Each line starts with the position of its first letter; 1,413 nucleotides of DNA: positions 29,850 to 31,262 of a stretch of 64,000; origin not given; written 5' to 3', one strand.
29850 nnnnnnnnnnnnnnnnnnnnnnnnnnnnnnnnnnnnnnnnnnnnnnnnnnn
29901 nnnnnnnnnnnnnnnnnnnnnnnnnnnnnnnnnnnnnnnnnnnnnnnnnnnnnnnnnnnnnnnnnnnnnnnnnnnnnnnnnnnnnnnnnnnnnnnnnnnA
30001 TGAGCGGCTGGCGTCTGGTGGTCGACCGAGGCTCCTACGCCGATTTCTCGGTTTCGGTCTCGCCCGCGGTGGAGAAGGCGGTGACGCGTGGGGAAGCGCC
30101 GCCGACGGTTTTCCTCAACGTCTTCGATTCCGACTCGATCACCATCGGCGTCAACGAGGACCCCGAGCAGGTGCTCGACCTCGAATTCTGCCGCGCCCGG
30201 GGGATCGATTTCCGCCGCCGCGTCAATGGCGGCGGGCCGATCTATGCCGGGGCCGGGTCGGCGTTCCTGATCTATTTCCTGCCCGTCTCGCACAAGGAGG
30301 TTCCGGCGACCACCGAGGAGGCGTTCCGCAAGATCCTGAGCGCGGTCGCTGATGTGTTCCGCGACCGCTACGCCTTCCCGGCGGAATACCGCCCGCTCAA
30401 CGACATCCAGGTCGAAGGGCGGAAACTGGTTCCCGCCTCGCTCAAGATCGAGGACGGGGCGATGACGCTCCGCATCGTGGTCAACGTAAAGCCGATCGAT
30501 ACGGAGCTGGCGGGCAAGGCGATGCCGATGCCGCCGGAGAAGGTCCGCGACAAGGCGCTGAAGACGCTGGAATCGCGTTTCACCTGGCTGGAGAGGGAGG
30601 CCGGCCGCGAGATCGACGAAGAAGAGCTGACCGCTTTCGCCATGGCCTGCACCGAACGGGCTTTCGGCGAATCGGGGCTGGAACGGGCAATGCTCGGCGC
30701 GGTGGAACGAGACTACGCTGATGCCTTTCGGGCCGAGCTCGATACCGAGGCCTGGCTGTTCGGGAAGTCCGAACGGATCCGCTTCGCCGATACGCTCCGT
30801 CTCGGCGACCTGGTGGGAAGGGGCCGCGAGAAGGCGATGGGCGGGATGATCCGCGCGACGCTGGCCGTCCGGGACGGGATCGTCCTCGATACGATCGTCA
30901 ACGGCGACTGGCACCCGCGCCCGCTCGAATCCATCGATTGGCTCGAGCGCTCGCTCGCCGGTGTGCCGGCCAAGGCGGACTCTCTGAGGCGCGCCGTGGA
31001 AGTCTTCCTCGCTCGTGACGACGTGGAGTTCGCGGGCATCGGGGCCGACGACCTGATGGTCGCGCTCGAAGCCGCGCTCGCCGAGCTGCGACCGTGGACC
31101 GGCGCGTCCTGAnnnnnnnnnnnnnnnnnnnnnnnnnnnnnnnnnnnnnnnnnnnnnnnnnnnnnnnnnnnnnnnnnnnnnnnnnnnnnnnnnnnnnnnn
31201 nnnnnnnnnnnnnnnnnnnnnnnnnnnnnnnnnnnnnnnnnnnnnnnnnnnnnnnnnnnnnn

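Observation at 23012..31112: Eight-gene co-directional, translationally coupled operon combining two PaaK-like adenylating enzymes, a TPP enzyme, a lipoate-protein-ligase-like protein, a DOPA-dioxygenase-like protein and a ketopantoate-reductase-like reductase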

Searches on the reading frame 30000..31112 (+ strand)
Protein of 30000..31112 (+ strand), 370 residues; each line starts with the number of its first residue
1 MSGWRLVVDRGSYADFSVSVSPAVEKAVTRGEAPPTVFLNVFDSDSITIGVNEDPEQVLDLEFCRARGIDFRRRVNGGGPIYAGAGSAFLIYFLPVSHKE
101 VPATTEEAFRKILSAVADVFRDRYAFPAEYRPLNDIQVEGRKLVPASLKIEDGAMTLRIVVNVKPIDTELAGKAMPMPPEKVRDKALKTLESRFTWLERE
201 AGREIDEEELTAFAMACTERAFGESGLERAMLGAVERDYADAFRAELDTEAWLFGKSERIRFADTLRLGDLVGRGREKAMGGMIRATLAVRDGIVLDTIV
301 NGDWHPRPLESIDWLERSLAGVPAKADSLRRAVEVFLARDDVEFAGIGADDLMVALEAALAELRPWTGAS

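Call 4: search_protein_families(library=pfam, proteins=[window:30000-31112:+], max_evalue=0.01)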
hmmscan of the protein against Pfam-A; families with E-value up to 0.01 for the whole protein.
window:30000-31112:+ (370 aa): 2 families
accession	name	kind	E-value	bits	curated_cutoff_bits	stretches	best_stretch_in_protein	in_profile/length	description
PF21948.1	LplA-B_cat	-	5.3e-23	82.5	27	1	27-211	15-192/200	Lipoyl protein ligase A/B catalytic domain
PF10437.14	Lip_prot_lig_C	-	0.0074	16.6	24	0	277-336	10-67/85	Bacterial lipoate protein ligase C-terminus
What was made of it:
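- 30000..31112 (+): LplA-like two-domain protein (370 aa) that retains the adenylate-site motifs. PF21948, 82.5 bits (call 4).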

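Call 5: search_protein_families(library=ncbifam, proteins=[window:30000-31112:+], max_evalue=0.01)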
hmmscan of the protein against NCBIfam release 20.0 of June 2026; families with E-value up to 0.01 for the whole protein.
window:30000-31112:+ (370 aa): 5 families
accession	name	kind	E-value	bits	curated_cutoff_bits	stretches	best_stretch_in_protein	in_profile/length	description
NF053751.1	LplAB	exception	6.9e-21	74.6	550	2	4-206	100-301/348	lipoate-protein ligase LplAB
TIGR00545.2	lipoyltrans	equivalog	5.2e-18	65.1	280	1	21-340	14-313/328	lipoate--protein ligase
NF053750.1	LplA_large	exception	1.1e-14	54.4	480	1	18-240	14-231/248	lipoate-protein ligase large subunit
NF053790.1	LplA_LipA_fuse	exception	5.9e-14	51.5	800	1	23-334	20-304/606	bifunctional lipoate--protein ligase/lipoyl synthase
NF053749.1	LplB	equivalog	3.3e-09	36.8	65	1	278-360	4-86/86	lipoate-protein ligase small subunit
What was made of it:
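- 30000..31112 (+): Scores below every NCBIfam LplA cutoff (call 5).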

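Call 6: find_encoding_contigs(protein=window:30000-31112:+, flank=10000, max_places=6)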
Protein window:30000-31112:+ (370 aa): no gene with exactly this product is on record in the collection.
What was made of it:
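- Tried and rejected: Exact-sequence lookup of the window's LplA-like protein found nothing on record (call 6).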

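Call 7: find_homologous_proteins(query=window:30000-31112:+)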
Query window:30000-31112:+ (370 aa): 266 proteins with E <= 0.001 among 8000 candidates; the best 120 are listed.
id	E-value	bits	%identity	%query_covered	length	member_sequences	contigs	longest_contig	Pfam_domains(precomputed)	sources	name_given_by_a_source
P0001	2.5e-218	742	91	100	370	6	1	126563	PF21948.2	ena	-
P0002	8.4e-217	737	91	100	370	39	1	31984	PF21948.2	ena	-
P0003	4.3e-214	728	89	100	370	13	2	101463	PF21948.2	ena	-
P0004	1.3e-213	727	90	100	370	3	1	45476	PF21948.2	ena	-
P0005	7.6e-213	724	89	100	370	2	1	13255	PF21948.2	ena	-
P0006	2.2e-211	719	88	100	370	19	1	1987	PF21948.2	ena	-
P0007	1.6e-210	717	88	100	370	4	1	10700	PF21948.2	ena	-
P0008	6.5e-210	715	87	100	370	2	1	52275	PF21948.2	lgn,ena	-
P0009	7.2e-210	714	88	100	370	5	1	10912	PF21948.2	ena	-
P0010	1.2e-207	707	86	100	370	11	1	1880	PF21948.2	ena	-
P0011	3.2e-206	702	87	100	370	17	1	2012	PF21948.2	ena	-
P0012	3.9e-201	686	85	100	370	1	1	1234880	PF21948.2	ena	-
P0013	1.1e-199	681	84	100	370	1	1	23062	PF21948.2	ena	-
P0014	5.1e-178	610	76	98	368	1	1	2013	PF21948.2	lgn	-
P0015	1.2e-175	602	74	100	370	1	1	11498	PF21948.2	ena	-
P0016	1.4e-175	602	78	93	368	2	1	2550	PF21948.2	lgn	-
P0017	2.1e-175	601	75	98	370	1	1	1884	PF21948.2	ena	-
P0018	3.7e-175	600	75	98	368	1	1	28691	PF21948.2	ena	-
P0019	4.6e-175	600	75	98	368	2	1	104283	PF21948.2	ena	-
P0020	5.7e-173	593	75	98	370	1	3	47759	PF21948.2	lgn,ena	-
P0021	8.0e-173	593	73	100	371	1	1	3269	PF21948.2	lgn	-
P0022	5.6e-171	586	74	100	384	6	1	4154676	PF21948.2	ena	-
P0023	1.1e-169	582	74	99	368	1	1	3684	PF21948.2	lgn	-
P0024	1.6e-168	578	73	99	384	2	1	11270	PF21948.2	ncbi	-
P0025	1.3e-167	575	72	99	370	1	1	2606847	PF21948.2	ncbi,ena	-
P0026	3.0e-166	571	70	99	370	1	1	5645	PF21948.2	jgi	-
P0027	6.7e-165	566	70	95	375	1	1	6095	PF21948.2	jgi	-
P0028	1.1e-164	566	72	99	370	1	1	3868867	PF21948.2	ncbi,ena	-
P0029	5.0e-162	557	70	99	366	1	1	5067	PF21948.2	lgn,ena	-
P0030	5.7e-162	557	70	97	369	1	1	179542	PF21948.2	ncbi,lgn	-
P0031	9.9e-162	556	69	99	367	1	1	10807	PF21948.2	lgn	-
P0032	4.9e-161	554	72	94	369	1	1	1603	PF21948.2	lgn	-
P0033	7.8e-161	553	68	98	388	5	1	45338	PF21948.2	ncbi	-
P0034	3.7e-160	551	69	98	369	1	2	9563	PF21948.2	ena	-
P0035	6.3e-160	550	70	97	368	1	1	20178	PF21948.2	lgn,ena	-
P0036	6.5e-160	550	67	98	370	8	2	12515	PF21948.2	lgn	-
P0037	8.2e-159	546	67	99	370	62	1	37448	PF21948.2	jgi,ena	jgi:lipoate-protein ligase A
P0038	1.1e-158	546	69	96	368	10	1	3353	PF21948.2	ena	-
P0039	1.1e-158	546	69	95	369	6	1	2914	PF21948.2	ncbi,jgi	-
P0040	2.7e-158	545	69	98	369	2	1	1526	PF21948.2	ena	-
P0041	7.4e-158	543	67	98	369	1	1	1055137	PF21948.2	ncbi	-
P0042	1.6e-157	542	69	98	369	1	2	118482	PF21948.2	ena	-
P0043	1.7e-157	542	67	99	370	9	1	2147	PF21948.2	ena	-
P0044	2.4e-157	542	68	98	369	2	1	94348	PF21948.2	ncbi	-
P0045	2.9e-157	541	68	98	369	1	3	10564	PF21948.2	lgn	-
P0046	3.8e-157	541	67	98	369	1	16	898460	PF21948.2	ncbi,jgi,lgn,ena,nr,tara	ncbi:MAG: hypothetical protein CMM52_15045 [Rhodospirillaceae bacterium]|nr:hypothetical protein [Rh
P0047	3.9e-157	541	66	98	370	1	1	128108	PF21948.2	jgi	jgi:lipoate-protein ligase A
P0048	6.6e-157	540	67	98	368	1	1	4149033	PF21948.2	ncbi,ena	-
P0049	7.0e-157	540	67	98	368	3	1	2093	PF21948.2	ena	-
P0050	8.2e-157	540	67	97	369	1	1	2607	PF21948.2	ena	-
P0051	1.0e-156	540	68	98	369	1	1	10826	PF21948.2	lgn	-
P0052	9.5e-156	536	65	98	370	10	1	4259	PF21948.2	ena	-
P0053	1.4e-155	536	66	96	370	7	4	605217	PF21948.2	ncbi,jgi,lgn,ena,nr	ncbi:MAG: lipoate--protein ligase family protein [Rhodospirillaceae bacterium]|jgi:lipoate-protein l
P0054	1.7e-155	536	69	100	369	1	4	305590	PF21948.2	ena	-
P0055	1.9e-155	535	67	98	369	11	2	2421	PF21948.2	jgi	jgi:lipoate-protein ligase A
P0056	2.2e-155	535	66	98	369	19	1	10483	PF21948.2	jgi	-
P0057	2.5e-155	535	65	98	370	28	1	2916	PF21948.2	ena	-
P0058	3.5e-155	534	66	98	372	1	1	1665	PF21948.2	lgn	-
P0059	3.6e-155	534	68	98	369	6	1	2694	PF21948.2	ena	-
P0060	3.7e-155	534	68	99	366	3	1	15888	PF21948.2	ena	-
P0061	3.9e-155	534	68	99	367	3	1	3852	PF21948.2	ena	-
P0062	3.9e-155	534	66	97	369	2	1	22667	PF21948.2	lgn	-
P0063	7.3e-155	533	64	99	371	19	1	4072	PF21948.2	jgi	-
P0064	9.0e-155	533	67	98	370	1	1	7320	PF21948.2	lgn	-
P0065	1.1e-154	533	68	97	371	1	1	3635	PF21948.2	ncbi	-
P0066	1.3e-154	533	66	98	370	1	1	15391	PF21948.2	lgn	-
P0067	2.1e-154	532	67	98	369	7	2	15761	PF21948.2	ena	-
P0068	4.0e-154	531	67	98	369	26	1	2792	PF21948.2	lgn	-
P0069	7.3e-154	530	93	70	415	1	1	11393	PF21948.2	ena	-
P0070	7.5e-154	530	66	99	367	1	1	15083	PF21948.2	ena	-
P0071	1.3e-153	529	68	94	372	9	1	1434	PF21948.2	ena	-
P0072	1.7e-153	529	65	98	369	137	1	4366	PF21948.2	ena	-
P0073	1.8e-153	529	68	98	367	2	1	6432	PF21948.2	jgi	jgi:lipoate-protein ligase A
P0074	2.8e-153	528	66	98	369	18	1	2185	PF21948.2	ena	-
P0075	3.3e-153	528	65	98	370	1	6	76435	PF21948.2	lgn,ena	-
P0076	4.1e-153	528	67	99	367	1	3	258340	PF21948.2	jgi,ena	jgi:lipoate---protein ligase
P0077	4.4e-153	528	68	98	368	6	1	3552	PF21948.2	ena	-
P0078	5.7e-153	527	65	98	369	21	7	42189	PF21948.2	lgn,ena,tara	tara:strand:- start:3404 stop:4513 length:1110 start_codon:yes stop_codon:yes gene_type:complete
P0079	7.6e-153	527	65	98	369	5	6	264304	PF21948.2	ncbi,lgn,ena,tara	tara:strand:- start:10816 stop:11925 length:1110 start_codon:yes stop_codon:yes gene_type:complete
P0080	1.1e-152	526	65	97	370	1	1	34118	PF21948.2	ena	-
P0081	1.8e-152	526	68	94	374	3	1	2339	PF21948.2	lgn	-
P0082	2.9e-152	525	67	96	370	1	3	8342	PF21948.2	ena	-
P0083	2.9e-152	525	64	98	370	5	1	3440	PF21948.2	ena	-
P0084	6.5e-152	524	66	99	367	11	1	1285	PF21948.2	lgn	-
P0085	7.2e-152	524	66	96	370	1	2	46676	PF21948.2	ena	-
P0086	9.4e-152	523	66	96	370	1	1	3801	PF21948.2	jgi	-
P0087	1.7e-151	522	67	99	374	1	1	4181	PF21948.2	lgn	-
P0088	2.7e-151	522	66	96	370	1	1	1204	PF21948.2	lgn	-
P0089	2.9e-151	522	65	98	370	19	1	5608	PF21948.2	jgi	-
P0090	4.2e-151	521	67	94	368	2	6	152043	PF21948.2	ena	-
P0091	5.3e-151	521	66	96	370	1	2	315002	PF21948.2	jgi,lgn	jgi:lipoate-protein ligase A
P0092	5.3e-151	521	65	98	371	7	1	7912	PF21948.2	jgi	jgi:lipoate-protein ligase A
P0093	1.3e-150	519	68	99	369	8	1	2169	PF21948.2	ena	-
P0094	1.6e-150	519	67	98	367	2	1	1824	PF21948.2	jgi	jgi:lipoate-protein ligase A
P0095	4.1e-150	518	68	94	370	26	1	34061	PF21948.2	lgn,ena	-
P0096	4.2e-150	518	66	99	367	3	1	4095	PF21948.2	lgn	-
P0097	8.5e-150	517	66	96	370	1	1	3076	PF21948.2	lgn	-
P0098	9.8e-150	517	65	99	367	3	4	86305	PF21948.2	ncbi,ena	-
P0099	9.8e-150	517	65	97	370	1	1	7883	PF21948.2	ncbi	-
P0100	1.1e-149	516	66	98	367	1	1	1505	PF21948.2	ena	-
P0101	1.1e-149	516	65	97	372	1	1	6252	PF21948.2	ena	-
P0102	2.2e-149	515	63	98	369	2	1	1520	PF21948.2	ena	-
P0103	2.4e-149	515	66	97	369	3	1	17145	PF21948.2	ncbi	-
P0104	5.1e-149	514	67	94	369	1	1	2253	PF21948.2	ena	-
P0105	6.5e-149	514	64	98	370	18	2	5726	PF21948.2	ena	-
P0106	9.7e-149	513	65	98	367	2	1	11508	PF21948.2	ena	-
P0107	1.1e-148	513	66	97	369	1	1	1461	PF21948.2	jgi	jgi:lipoate-protein ligase A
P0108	1.6e-148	513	62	98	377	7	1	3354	PF21948.2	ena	-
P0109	1.9e-148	512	67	94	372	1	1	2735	PF21948.2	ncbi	-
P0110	2.9e-148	512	64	96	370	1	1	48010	PF21948.2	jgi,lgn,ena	-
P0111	3.7e-148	511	68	94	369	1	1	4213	PF21948.2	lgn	-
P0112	9.0e-148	510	66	98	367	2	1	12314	PF21948.2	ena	-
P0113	1.5e-147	509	64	97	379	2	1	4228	PF21948.2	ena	-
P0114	1.6e-147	509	65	98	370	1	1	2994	PF21948.2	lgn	-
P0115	1.6e-147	509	64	97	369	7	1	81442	PF21948.2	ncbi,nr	ncbi:MAG: hypothetical protein VX700_01445 [Pseudomonadota bacterium]|nr:hypothetical protein [Pseud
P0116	2.1e-147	509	65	99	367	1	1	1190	PF21948.2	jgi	jgi:lipoate---protein ligase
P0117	2.9e-147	508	65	99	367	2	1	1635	PF21948.2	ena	-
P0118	7.6e-147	507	66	94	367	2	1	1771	PF21948.2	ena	-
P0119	1.0e-146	507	63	98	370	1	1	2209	PF21948.2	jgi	-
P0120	1.1e-146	507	67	98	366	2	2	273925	PF21948.2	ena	-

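Call 8: find_encoding_contigs(protein=P0046, flank=10000, max_places=2)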
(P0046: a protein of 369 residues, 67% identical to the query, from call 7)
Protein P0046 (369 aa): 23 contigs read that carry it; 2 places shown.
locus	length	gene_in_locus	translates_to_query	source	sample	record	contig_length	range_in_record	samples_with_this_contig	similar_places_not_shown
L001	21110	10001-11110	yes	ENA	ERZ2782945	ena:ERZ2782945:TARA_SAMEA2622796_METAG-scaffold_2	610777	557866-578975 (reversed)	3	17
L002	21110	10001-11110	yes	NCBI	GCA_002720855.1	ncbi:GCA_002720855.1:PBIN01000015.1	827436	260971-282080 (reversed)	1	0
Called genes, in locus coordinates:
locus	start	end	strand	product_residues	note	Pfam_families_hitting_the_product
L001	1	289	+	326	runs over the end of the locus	PF01636:APH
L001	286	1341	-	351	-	PF02350:Epimerase_2, PF13579:Glyco_trans_4_4 (faint)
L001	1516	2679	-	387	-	PF13439:Glyco_transf_4, PF13579:Glyco_trans_4_4, PF00534:Glycos_transf_1, PF13692:Glyco_trans_1_4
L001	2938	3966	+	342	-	PF03480:DctP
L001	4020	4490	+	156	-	PF04290:DctQ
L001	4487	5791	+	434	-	PF06808:DctM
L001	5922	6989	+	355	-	PF00190:Cupin_1 (faint), PF02311:AraC_binding (faint), PF07883:Cupin_2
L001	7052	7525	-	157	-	PF01047:MarR, PF12802:MarR_2, PF13412:HTH_24 (weak), PF13463:HTH_27 (weak)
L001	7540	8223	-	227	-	PF01557:FAA_hydrolase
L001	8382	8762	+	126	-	PF08883:DOPA_dioxygen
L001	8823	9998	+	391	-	PF00501:AMP-binding (weak)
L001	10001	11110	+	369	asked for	PF21948:LplA-B_cat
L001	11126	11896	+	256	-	PF00378:ECH_1, PF16113:ECH_2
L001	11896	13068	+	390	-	PF00108:Thiolase_N, PF22691:Thiolase_C_1, PF02803:Thiolase_C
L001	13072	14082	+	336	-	-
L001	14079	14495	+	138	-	PF12172:zf-ChsH2 (weak), PF01796:OB_ChsH2_C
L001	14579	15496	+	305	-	PF03060:NMO, PF05690:ThiG (weak)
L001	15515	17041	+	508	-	PF02737:3HCDH_N, PF00725:3HCDH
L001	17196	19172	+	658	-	PF00456:Transketolase_N, PF13292:DXP_synthase_N (weak), PF00676:E1_dh (weak), PF02779:Transket_pyr, PF22613:Transketolase_C_1, PF02780:Transketolase_C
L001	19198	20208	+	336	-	PF00044:Gp_dh_N, PF02800:Gp_dh_C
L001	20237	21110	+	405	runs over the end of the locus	PF00162:PGK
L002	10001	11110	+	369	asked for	PF21948:LplA-B_cat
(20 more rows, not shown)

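Call 9: find_encoding_contigs(protein=P0028, flank=10000, max_places=2)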
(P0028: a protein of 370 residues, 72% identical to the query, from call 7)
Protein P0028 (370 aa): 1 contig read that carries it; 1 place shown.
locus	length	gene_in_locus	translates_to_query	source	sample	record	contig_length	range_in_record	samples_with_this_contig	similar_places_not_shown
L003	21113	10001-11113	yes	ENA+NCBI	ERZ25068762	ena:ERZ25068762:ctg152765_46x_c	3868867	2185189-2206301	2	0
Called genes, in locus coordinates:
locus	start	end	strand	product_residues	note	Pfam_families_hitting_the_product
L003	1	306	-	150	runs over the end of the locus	-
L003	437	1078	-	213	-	PF01149:Fapy_DNA_glyco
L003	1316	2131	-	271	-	-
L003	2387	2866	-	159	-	PF00111:Fer2, PF13085:Fer2_3 (weak), PF01799:Fer2_2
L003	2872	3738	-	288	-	PF00941:FAD_binding_5, PF03450:CO_deh_flav_C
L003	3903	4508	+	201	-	-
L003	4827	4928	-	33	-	-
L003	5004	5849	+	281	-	PF12697:Abhydrolase_6, PF00561:Abhydrolase_1, PF12146:Hydrolase_4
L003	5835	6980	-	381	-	PF01306:LacY_symp, PF03825:Nuc_H_symport, PF07690:MFS_1, PF12832:MFS_1_like, PF07690:MFS_1 (weak)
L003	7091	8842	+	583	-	PF02776:TPP_enzyme_N, PF00205:TPP_enzyme_M, PF02775:TPP_enzyme_C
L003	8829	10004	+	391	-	PF00501:AMP-binding, PF14535:AMP-binding_C_2 (weak)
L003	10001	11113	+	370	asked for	PF21948:LplA-B_cat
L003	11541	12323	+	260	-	PF00378:ECH_1, PF16113:ECH_2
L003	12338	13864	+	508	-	PF02737:3HCDH_N, PF00725:3HCDH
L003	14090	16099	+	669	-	PF00456:Transketolase_N, PF02779:Transket_pyr, PF02780:Transketolase_C, PF22613:Transketolase_C_1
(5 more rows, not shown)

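Call 11: find_related_loci(query=A1, collection=genome_contigs, flank=10000)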
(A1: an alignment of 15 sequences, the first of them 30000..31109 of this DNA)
Query A1 (370 aa) in genome_contigs; peptide patterns used: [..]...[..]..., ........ (x = any residue, [..] = any of these).
434 stretches matched a pattern; 103 encode a relative of the query (tblastn E <= 1e-3); the best 80 are kept; 80 distinct loci.
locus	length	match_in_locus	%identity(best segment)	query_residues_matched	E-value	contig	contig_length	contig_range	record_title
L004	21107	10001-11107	91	1-369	0e+0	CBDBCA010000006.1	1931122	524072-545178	MAG: Alphaproteobacteria bacterium isolate 48c0c1bc-ee5b-4fda-b559-4fcb29a961b4 genome assembly, contig: contig_6, whole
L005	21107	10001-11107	90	1-369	0e+0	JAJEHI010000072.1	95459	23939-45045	MAG: Defluviicoccus sp. isolate p16x60bins.37 k141_163676, whole genome shotgun sequence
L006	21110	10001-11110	89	1-370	0e+0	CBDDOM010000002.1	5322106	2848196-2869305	MAG: Alphaproteobacteria bacterium isolate 78d396fd-9330-4943-9dc2-f94f35060de0 genome assembly, contig: contig_2, whole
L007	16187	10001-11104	90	1-368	0e+0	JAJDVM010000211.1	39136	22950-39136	MAG: Defluviicoccus sp. isolate jk18x22bins.41 k141_101515, whole genome shotgun sequence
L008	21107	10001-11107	88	1-369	0e+0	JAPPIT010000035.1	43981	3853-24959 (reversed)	MAG: Defluviicoccus sp. isolate RHO2_bin_2 NODE_1324_length_43981_cov_55.716159, whole genome shotgun sequence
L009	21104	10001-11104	88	1-368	0e+0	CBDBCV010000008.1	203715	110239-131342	MAG: Alphaproteobacteria bacterium isolate 0a395d48-fa07-49d0-ad8e-9481763700a5 genome assembly, contig: contig_8, whole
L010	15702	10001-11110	85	1-370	0e+0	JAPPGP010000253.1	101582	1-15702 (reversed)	MAG: Defluviicoccus sp. isolate RHO1_bin_59 NODE_453_length_101582_cov_36.103637, whole genome shotgun sequence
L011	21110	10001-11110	87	1-370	0e+0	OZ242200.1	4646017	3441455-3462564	MAG: Alphaproteobacteria bacterium isolate c7213ef7-7b21-4b7f-b524-caa2f272e1da genome assembly, chromosome: 1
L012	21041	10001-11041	83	1-347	0e+0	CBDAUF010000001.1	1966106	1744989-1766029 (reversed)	MAG: Alphaproteobacteria bacterium isolate da7f95fe-6377-4274-8bb6-9737539f4857 genome assembly, contig: contig_1, whole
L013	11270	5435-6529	73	1-365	9e-173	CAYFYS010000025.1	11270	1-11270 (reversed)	MAG TPA_asm: uncultured Rhodospirillaceae bacterium isolate ERP110561_co1_78 genome assembly, contig: NODE_3659_length_1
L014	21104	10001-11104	72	1-368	3e-171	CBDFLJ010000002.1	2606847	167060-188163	MAG: Alphaproteobacteria bacterium isolate 1b7322cf-0fa0-4cdd-8357-c9917fa2ed58 genome assembly, contig: contig_2, whole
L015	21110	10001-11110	86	1-370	0e+0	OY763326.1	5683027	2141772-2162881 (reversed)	MAG: Alphaproteobacteria bacterium isolate a2cc6ff1-66e2-439d-8a67-f3e3a687b116 genome assembly, chromosome: 1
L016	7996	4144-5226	69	4-364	2e-166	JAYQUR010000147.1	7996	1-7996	MAG: Alphaproteobacteria bacterium isolate SD9011_COM_metabat_bins_2.tsv.064_sub NODE_5068_length_7996_cov_7.012719, who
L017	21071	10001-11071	69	4-360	2e-164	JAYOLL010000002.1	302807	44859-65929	MAG: Rhodospirillales bacterium isolate 139571_S172_metabat_bins_sspec.tsv.033 NODE_6_length_302807_cov_11.562315, whole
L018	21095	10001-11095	68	3-367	2e-163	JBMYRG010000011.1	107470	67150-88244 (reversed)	MAG: Alphaproteobacteria bacterium isolate ME_XS_2303_bin_60 ME_XS_2303_bin_60_10, whole genome shotgun sequence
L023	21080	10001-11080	70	3-362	4e-160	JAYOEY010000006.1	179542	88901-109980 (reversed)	MAG: Rhodospirillales bacterium isolate 139552_S154_concoct_bins.tsv.156 NODE_43_length_179542_cov_26.899280, whole geno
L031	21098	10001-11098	63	3-368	3e-158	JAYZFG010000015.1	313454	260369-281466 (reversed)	MAG: Pseudomonadota bacterium isolate XB_MAG160 DB_MAG160_0015, whole genome shotgun sequence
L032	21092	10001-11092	65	2-365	6e-158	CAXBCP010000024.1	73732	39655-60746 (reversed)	MAG TPA_asm: uncultured Rhodospirillaceae bacterium isolate ERR2762135_concoct_49 genome assembly, contig: ERZ3421838.66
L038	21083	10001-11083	62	2-362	5e-154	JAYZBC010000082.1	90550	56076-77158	MAG: Pseudomonadota bacterium isolate XB_MAG1198 DB_MAG1198_0082, whole genome shotgun sequence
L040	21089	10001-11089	64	2-364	9e-154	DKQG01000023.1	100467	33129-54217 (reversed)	MAG TPA_asm: Alphaproteobacteria bacterium UBA7314 UBA7314_contig_238, whole genome shotgun sequence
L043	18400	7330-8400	65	3-360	3e-152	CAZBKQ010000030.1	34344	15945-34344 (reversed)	MAG TPA_asm: uncultured Rhodospirillaceae bacterium isolate SRP134809_co1_146 genome assembly, contig: NODE_2210_length_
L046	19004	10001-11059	69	4-356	1e-160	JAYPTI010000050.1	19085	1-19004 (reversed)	MAG: Alphaproteobacteria bacterium isolate 139590_S191_metabat_bins_2.tsv.065 NODE_2554_length_19085_cov_5.920074, whole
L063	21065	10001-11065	61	4-360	1e-130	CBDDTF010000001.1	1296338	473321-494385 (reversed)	MAG: Algihabitans sp. isolate 99a9c27d-3010-44e8-80b6-83296f8a36f4 genome assembly, contig: contig_1, whole genome shotg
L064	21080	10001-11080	55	4-363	8e-131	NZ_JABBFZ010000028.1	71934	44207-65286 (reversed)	Paraburkholderia antibiotica strain G-4-1-8 contig28, whole genome shotgun sequence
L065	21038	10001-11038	57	4-349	5e-130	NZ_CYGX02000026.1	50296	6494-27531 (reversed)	Paraburkholderia ribeironis strain STM 7296, whole genome shotgun sequence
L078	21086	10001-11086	56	2-363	4e-126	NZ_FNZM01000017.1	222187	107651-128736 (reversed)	Paraburkholderia tropica strain LMG 22274, whole genome shotgun sequence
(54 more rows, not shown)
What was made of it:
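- The pair spans Alpha- and Betaproteobacteria (Paraburkholderia, Caballeronia) (call 11). The gene is patchy among Paraburkholderia species, as expected of an accessory gene (call 11).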
